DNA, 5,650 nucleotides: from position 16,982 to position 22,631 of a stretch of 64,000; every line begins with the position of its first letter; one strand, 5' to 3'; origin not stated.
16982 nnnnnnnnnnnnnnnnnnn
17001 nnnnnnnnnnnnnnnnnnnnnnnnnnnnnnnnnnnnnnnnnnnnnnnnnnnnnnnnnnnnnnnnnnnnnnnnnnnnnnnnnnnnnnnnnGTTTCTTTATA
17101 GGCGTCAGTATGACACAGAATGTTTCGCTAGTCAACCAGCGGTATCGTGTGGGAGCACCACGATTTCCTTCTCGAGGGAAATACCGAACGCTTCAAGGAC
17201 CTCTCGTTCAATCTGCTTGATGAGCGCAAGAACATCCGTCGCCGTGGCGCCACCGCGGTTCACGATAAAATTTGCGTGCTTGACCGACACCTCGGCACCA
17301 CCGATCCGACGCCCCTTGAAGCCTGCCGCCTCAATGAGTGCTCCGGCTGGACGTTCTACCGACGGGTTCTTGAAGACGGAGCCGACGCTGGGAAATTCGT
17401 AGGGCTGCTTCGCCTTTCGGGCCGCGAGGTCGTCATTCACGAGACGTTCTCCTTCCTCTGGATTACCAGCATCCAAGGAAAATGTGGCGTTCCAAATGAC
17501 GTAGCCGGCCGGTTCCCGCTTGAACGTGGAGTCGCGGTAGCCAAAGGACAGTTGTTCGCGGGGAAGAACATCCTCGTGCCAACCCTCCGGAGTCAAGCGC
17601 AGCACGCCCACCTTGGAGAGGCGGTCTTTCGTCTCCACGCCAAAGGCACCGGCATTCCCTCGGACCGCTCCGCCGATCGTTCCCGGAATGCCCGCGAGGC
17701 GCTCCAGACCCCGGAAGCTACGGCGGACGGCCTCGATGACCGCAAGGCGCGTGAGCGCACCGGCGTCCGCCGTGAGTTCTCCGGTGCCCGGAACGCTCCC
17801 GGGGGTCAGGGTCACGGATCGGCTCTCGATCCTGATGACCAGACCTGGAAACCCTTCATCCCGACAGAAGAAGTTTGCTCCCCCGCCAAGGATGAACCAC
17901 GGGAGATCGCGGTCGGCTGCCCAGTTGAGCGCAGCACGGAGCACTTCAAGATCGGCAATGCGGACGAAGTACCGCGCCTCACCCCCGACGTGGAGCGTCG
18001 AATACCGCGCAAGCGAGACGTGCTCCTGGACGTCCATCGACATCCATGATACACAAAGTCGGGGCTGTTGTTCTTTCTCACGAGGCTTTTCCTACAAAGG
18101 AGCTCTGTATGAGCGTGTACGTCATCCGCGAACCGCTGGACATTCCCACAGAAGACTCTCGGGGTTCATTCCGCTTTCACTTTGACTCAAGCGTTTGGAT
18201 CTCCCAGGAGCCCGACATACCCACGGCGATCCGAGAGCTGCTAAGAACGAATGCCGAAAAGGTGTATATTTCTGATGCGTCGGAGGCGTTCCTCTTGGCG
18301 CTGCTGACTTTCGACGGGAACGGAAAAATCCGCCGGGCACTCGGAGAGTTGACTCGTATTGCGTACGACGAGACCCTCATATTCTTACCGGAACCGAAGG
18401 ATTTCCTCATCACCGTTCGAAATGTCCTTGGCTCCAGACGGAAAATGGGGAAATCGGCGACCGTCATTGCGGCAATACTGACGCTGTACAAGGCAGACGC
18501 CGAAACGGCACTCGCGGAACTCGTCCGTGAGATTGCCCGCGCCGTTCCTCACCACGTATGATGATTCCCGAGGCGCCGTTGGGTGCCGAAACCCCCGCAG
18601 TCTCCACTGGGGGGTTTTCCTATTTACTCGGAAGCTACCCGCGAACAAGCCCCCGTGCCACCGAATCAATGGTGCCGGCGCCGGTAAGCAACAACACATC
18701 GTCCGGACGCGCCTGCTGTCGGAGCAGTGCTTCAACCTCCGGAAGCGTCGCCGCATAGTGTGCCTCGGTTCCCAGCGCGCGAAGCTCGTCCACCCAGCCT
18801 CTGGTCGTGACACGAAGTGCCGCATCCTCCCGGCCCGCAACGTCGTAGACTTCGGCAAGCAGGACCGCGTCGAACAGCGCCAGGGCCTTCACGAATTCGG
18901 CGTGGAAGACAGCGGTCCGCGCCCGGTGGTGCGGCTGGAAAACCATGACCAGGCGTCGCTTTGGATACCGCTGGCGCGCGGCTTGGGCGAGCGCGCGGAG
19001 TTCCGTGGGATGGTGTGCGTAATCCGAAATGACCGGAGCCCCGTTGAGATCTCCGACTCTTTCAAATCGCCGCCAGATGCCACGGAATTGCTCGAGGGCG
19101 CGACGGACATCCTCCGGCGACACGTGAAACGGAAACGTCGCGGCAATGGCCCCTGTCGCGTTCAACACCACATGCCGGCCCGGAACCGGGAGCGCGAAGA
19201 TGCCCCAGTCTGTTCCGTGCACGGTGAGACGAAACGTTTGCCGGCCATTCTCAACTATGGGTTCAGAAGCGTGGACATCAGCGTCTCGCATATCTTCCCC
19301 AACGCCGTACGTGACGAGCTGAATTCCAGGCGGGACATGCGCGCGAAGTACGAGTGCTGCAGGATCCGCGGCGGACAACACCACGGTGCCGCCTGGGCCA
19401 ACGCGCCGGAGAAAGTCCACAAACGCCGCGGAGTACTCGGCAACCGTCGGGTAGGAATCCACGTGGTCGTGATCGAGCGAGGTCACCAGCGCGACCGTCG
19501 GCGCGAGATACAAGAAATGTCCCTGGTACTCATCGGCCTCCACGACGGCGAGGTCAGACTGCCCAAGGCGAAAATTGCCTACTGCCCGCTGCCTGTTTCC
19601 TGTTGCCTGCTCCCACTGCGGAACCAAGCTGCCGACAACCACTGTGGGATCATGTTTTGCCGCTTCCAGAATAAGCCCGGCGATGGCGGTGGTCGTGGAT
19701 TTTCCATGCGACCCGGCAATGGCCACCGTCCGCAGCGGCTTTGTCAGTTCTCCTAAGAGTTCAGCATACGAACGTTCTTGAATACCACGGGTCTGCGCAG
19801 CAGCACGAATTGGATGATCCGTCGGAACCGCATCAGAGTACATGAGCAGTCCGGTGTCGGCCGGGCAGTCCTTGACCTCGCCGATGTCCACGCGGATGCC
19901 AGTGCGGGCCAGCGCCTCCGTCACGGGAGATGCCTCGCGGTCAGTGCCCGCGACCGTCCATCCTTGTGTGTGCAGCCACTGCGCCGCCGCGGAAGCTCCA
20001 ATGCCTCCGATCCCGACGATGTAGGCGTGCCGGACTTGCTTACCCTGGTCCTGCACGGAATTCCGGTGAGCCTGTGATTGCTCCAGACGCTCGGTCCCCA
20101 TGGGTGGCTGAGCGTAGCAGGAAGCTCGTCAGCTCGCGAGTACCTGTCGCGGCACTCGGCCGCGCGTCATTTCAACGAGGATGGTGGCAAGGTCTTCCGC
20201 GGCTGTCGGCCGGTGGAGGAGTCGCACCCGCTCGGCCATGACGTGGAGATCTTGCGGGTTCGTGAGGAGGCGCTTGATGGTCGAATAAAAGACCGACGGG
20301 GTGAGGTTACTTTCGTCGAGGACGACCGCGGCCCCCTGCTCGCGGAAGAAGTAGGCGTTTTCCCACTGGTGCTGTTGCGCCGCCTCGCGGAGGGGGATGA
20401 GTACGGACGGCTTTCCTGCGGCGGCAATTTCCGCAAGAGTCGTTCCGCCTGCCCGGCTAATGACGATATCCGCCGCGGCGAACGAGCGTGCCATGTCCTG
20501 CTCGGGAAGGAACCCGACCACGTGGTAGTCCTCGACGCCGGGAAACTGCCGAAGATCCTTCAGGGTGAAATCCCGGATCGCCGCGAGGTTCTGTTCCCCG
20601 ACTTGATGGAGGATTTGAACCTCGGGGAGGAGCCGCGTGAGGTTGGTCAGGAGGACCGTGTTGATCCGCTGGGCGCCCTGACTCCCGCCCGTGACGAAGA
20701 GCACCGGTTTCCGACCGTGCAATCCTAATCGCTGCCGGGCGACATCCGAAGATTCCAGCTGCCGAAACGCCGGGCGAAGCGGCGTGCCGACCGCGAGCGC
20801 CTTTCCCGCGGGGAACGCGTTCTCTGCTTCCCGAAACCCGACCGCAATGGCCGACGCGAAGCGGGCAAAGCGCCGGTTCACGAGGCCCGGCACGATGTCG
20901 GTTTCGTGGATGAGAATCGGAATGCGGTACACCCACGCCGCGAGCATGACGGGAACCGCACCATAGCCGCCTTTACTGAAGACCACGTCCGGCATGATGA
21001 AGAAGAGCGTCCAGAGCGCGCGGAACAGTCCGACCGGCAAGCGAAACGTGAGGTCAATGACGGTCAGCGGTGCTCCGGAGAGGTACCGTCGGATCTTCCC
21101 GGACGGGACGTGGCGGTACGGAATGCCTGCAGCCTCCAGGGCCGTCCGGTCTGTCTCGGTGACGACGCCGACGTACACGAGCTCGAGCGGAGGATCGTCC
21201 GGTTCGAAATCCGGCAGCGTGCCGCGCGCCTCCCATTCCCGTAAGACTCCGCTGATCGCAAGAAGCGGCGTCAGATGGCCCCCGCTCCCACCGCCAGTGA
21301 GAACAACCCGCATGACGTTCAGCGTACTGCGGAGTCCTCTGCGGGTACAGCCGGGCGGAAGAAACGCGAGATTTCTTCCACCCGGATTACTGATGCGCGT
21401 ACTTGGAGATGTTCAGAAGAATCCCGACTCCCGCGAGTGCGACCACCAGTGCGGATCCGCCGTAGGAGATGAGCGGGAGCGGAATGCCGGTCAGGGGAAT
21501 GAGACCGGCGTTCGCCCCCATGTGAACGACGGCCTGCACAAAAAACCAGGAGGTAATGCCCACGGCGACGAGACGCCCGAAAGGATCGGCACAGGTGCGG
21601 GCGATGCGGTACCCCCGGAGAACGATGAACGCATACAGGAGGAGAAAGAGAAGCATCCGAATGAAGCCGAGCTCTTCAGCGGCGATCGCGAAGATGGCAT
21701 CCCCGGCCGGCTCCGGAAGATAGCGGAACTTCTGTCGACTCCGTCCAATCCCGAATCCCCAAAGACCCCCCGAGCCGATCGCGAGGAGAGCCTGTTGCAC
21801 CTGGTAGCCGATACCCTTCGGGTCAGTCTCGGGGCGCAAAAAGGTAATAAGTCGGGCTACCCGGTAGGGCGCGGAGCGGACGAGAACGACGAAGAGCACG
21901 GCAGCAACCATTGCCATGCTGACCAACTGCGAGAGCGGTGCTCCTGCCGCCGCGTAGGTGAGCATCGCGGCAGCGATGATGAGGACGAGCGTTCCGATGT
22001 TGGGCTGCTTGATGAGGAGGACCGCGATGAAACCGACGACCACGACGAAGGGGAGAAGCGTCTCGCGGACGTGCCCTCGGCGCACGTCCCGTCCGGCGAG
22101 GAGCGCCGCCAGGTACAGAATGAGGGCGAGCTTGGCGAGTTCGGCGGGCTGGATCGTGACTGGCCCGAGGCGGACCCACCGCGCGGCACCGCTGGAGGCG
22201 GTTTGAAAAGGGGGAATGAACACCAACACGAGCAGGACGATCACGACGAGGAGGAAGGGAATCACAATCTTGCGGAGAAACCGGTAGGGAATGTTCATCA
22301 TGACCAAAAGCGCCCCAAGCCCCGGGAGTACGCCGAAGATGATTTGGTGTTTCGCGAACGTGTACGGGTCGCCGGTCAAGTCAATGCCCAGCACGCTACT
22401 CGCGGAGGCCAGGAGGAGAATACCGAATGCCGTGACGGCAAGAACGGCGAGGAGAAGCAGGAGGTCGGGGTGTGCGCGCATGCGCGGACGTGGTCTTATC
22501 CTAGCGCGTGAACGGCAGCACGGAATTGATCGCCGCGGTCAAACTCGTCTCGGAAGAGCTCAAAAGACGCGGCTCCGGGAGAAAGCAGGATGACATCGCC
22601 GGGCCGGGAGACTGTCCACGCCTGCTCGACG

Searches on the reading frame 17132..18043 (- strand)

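Call 50: search_protein_families(library=pfam, proteins=[window:17132-18043:-], max_evalue=0.0001)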
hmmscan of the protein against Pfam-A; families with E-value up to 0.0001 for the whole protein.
window:17132-18043:- (303 aa): 2 families
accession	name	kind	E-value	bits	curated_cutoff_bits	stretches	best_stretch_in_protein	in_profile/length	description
PF02873.21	MurB_C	-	3.7e-35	120.5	27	1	204-296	8-98/99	UDP-N-acetylenolpyruvoylglucosamine reductase, C-terminal domain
PF01565.28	FAD_binding_4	-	7.2e-12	45.6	26.4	1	24-146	2-127/139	FAD binding domain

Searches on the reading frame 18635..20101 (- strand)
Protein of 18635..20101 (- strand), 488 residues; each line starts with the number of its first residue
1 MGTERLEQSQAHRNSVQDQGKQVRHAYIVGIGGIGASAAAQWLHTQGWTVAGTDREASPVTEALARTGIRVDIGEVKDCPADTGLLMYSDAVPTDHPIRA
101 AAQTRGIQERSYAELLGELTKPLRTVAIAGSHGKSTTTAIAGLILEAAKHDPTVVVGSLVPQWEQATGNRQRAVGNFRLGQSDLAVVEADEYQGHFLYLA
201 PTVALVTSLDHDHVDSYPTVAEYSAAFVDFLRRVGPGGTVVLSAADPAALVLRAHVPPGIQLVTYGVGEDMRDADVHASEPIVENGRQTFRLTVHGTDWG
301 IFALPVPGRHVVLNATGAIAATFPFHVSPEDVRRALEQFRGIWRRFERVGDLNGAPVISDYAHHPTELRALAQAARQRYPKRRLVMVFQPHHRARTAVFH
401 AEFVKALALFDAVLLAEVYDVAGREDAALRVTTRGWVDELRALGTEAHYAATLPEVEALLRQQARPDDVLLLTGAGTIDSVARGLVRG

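Call 50: search_protein_families(library=pfam, proteins=[window:18635-20101:-], max_evalue=0.0001)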
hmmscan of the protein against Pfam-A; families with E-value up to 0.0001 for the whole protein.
window:18635-20101:- (488 aa): 3 families
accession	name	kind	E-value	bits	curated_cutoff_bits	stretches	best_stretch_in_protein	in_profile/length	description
PF08245.18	Mur_ligase_M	-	1.2e-21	78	24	1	128-321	1-199/200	Mur ligase middle domain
PF02875.26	Mur_ligase_C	-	2.5e-21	77.3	28.4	1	344-476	1-127/127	Mur ligase, glutamate ligase domain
PF01225.30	Mur_ligase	-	5.2e-14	52.8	21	1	26-121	2-92/95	Mur ligase family, catalytic domain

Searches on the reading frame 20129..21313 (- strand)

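Call 50: search_protein_families(library=pfam, proteins=[window:20129-21313:-], max_evalue=0.0001)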
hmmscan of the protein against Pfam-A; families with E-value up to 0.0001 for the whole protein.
window:20129-21313:- (394 aa): 2 families
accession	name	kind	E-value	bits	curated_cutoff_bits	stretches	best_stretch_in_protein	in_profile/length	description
PF04101.22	Glyco_tran_28_C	-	1.7e-33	116.5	22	1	204-368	1-159/166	Glycosyltransferase family 28 C-terminal domain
PF03033.26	Glyco_transf_28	-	1.8e-19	70.6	26.2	1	3-157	1-138/139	Glycosyltransferase family 28 N-terminal domain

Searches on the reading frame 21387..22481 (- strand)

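Call 50: search_protein_families(library=pfam, proteins=[window:21387-22481:-], max_evalue=0.0001)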
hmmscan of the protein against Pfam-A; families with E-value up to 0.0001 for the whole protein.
window:21387-22481:- (364 aa): 1 family
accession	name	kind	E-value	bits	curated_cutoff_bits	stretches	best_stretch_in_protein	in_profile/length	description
PF01098.24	FTSW_RODA_SPOVE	-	1.8e-102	343.4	26.4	1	8-362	3-354/356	Cell cycle protein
